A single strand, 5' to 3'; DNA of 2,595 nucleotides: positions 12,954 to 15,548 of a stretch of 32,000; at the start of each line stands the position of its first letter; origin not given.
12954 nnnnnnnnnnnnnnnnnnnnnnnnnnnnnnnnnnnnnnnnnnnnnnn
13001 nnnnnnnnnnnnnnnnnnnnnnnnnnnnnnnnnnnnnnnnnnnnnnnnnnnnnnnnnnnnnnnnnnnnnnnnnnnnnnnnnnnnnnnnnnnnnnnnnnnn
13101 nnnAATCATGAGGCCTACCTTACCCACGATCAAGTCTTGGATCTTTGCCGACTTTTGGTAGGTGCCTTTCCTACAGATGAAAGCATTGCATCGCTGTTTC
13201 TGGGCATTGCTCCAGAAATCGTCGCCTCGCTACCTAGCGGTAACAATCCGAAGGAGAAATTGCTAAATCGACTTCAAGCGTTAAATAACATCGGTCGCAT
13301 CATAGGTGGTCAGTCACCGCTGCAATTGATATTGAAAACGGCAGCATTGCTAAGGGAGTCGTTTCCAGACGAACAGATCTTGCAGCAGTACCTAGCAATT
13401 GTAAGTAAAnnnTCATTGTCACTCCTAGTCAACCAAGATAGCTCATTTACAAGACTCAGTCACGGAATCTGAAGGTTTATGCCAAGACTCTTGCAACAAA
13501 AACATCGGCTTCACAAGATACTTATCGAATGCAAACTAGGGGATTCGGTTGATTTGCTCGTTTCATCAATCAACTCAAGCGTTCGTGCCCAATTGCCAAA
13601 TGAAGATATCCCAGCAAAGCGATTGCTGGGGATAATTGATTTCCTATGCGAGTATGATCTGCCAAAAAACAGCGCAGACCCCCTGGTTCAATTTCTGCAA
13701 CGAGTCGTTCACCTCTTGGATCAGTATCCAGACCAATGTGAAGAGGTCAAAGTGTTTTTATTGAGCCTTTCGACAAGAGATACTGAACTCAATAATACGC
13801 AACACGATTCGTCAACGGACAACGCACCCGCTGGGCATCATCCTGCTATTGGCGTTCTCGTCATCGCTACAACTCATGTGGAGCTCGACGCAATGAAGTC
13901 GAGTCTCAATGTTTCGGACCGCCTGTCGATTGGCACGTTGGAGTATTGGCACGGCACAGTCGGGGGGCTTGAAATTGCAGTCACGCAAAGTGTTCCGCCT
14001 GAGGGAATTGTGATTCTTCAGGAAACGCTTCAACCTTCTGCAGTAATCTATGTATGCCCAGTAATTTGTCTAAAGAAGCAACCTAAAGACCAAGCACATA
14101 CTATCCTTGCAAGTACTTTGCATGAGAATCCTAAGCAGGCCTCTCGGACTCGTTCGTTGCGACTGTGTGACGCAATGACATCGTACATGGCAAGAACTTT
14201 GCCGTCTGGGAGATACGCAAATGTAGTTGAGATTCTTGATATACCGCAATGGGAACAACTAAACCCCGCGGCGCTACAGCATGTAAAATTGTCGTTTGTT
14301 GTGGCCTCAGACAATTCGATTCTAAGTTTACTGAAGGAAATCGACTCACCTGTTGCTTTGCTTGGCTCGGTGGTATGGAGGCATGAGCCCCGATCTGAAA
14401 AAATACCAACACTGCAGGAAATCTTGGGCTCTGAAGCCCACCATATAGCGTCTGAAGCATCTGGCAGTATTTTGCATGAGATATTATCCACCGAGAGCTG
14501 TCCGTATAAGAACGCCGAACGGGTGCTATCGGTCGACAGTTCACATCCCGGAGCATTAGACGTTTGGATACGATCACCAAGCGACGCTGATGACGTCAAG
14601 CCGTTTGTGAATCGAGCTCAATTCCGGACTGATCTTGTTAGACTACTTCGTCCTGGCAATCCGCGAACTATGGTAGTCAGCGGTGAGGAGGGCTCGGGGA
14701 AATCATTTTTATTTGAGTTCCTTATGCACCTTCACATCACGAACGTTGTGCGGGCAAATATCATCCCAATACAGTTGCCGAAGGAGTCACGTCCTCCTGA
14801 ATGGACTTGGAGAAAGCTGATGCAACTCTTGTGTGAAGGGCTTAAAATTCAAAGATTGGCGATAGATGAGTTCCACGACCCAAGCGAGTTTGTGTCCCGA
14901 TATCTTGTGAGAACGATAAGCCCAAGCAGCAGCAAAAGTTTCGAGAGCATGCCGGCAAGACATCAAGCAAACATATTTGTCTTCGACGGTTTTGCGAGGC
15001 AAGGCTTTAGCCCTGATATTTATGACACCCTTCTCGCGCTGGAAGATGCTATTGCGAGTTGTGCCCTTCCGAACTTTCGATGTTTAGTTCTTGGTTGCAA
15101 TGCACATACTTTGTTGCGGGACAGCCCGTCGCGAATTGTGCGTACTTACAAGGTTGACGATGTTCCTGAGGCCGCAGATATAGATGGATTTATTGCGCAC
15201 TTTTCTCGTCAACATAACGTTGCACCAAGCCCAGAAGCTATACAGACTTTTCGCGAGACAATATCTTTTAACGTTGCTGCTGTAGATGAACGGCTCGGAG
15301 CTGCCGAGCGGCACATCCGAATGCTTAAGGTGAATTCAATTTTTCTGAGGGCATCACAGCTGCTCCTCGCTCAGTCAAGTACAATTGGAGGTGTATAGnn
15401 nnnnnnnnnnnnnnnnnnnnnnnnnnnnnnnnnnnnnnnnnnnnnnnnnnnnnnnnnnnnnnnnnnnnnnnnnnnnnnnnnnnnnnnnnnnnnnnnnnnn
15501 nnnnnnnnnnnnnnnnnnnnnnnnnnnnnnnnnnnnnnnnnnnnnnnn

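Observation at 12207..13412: Second trypsin-fold protein has Ser-to-Ala at the nucleophile position (GGTAGAP) while keeping His and Asp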

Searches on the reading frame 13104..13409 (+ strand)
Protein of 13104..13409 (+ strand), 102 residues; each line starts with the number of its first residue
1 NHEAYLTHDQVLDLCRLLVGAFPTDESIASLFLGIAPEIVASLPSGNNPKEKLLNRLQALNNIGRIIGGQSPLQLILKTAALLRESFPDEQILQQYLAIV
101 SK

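Call 59: predict_structure(alignment_id=A2)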
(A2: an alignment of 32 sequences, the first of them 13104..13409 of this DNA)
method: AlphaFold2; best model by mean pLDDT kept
length: 102 residues; sequences in the alignment: 32
mean_pLDDT: 92.3   pTM: 0.85
mean pLDDT of the five models: 92.3, 91.6, 91.0, 90.0, 89.6
residues with pLDDT >= 90: 83; 70-90: 16; 50-70: 3; < 50: 0
segments of 3 or more residues with pLDDT < 50: none
pLDDT, mean of each block of 10 residues (from residue 1): 86 97 96 94 96 97 81 95 86 94 90
secondary structure, 60 per line:
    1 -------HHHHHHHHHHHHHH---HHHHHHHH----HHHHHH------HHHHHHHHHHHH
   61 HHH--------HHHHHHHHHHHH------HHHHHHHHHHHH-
elements in order: H8-21 H25-32 H37-42 H49-63 H72-83 H90-101

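Call 63: fold_search(model_id=the predicted structure, library=pdb)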
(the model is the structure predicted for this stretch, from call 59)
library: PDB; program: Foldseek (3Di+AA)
matches with E <= 10: 58; with E <= 0.001: 0
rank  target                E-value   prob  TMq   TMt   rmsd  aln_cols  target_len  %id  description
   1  6tmg_A                2.4e+00  0.07  0.24  0.09  12.4        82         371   18  Cryo-EM structure of Toxoplasma gondii mitochondrial ATP synthase dimer, membrane region model (released 2020-12-16)
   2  3lsq_B                2.4e+00  0.04  0.20  0.07  15.0        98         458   14  Trypanosoma brucei seryl-tRNA synthetase (released 2010-03-02)
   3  6tmk_A                3.8e+00  0.06  0.24  0.07  12.4        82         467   18  Cryo-EM structure of Toxoplasma gondii mitochondrial ATP synthase dimer, composite model (released 2020-12-16)
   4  9rgx_B                4.0e+00  0.07  0.26  0.28  12.9        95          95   16  X-ray crystal structure of a de novo designed single-chain antiparallel 3-helix coiled-coil bundle, sc-apCC3-ACW (released 2025-09-03)
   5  5n6r_MODEL_1_A        4.0e+00  0.07  0.27  0.14  14.2        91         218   14  Solution structure of the Dbl-homology domain of Bcr-Abl (released 2017-12-27)
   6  5xw7_E                4.0e+00  0.05  0.27  0.18  11.5       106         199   17  Crystal structure of the flexible tandem repeat domain of bacterial cellulose synthase subunit C (released 2017-11-01)
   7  3onz_B                4.0e+00  0.04  0.26  0.22  10.1       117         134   16  Human tetrameric hemoglobin: proximal nitrite ligand at beta (released 2011-09-07)
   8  9hcj_P0               4.0e+00  0.04  0.24  0.05  14.4       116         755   22  D. discoideum nuclear pore complex (released 2024-12-25)
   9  7dgu                  4.5e+00  0.13  0.38  0.40   9.2        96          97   14  De novo designed protein H4A1R (released 2021-11-24)
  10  3oj1_A                4.8e+00  0.08  0.30  0.24  10.6       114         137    9  Structure of the H55D mutant of dehaloperoxidase-hemoglobin A from Amphitrite ornata (released 2011-08-24)
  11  6kzh_A                4.8e+00  0.08  0.29  0.14  14.2        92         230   15  14-3-3 protein in Complex with CIC S173 phosphorylated peptide (released 2020-09-30)
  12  6rlz_B                5.1e+00  0.06  0.28  0.14  14.0        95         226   14  Crystal Structure of 14-3-3zeta in complex with a macrocyclic 8-mer peptide derived from ExoS (released 2020-03-18)
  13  8g8h_A                5.1e+00  0.04  0.25  0.09  12.8        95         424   16  Crystal structure of human DNA polymerase eta incorporating ITP across dC (released 2024-02-21)
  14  5kfn_A                5.1e+00  0.04  0.26  0.09  13.0       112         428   13  Human DNA polymerase eta-DNA ternary complex with Sp-dATP-alpha-S: reaction with 1 mM Mg2+ for 1800s (released 2016-06-22)
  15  5j43_B                5.3e+00  0.04  0.24  0.24  10.9       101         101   10  CdiA-CT from uropathogenic Escherichia coli in complex with CysK (released 2016-07-27)
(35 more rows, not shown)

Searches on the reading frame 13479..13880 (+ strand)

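Call 37: search_protein_families(library=pfam, proteins=[window:13479-13880:+], max_evalue=1)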
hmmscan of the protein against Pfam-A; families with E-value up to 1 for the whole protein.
window:13479-13880:+ (134 aa): 2 families
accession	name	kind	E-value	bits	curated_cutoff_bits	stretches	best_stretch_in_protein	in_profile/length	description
PF19957.5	EAD5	-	0.028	14.7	27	1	9-87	8-88/135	Effector-associated domain 5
PF18797.7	APC_rep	-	0.089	14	27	1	75-127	13-61/76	Adenomatous polyposis coli (APC) repeat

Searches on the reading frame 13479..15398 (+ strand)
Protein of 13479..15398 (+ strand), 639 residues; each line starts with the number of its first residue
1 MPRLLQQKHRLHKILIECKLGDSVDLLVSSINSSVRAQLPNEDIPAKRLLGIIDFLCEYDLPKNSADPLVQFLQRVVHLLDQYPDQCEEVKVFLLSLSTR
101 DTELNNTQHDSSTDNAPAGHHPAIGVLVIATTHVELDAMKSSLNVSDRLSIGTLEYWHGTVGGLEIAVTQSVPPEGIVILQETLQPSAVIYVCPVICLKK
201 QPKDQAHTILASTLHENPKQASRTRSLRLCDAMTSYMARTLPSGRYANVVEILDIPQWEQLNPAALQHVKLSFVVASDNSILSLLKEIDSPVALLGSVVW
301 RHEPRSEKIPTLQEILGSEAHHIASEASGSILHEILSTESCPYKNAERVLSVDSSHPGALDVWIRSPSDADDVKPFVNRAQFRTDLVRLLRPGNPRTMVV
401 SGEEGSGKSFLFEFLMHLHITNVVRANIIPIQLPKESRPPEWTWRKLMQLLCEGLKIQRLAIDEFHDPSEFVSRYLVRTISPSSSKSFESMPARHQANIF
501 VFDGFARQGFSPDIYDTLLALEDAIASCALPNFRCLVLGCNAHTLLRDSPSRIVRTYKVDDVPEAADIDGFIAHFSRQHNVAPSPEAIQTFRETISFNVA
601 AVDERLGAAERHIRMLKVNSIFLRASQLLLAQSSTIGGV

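Call 4: search_protein_families(library=pfam, proteins=[window:13479-15398:+], max_evalue=0.1)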
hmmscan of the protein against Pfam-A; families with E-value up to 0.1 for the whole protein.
window:13479-15398:+ (639 aa): 3 families
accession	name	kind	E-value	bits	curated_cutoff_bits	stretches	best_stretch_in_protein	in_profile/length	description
PF13401.12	AAA_22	-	1.9e-05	25.4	27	1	396-466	6-65/130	AAA domain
PF13191.12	AAA_16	-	0.001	20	32.6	1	384-421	10-51/167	AAA ATPase domain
PF05729.18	NACHT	-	0.0088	16.3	26.7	1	396-505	1-90/167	NACHT domain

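Call 10: search_protein_families(library=padloc, proteins=[window:13479-15398:+], max_evalue=0.01)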
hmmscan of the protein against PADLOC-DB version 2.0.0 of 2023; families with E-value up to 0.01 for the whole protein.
window:13479-15398:+ (639 aa): 0 families

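Call 30: search_protein_families(library=ncbifam, proteins=[window:13479-15398:+], max_evalue=0.01)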
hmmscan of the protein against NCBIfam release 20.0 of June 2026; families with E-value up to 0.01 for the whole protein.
window:13479-15398:+ (639 aa): 0 families
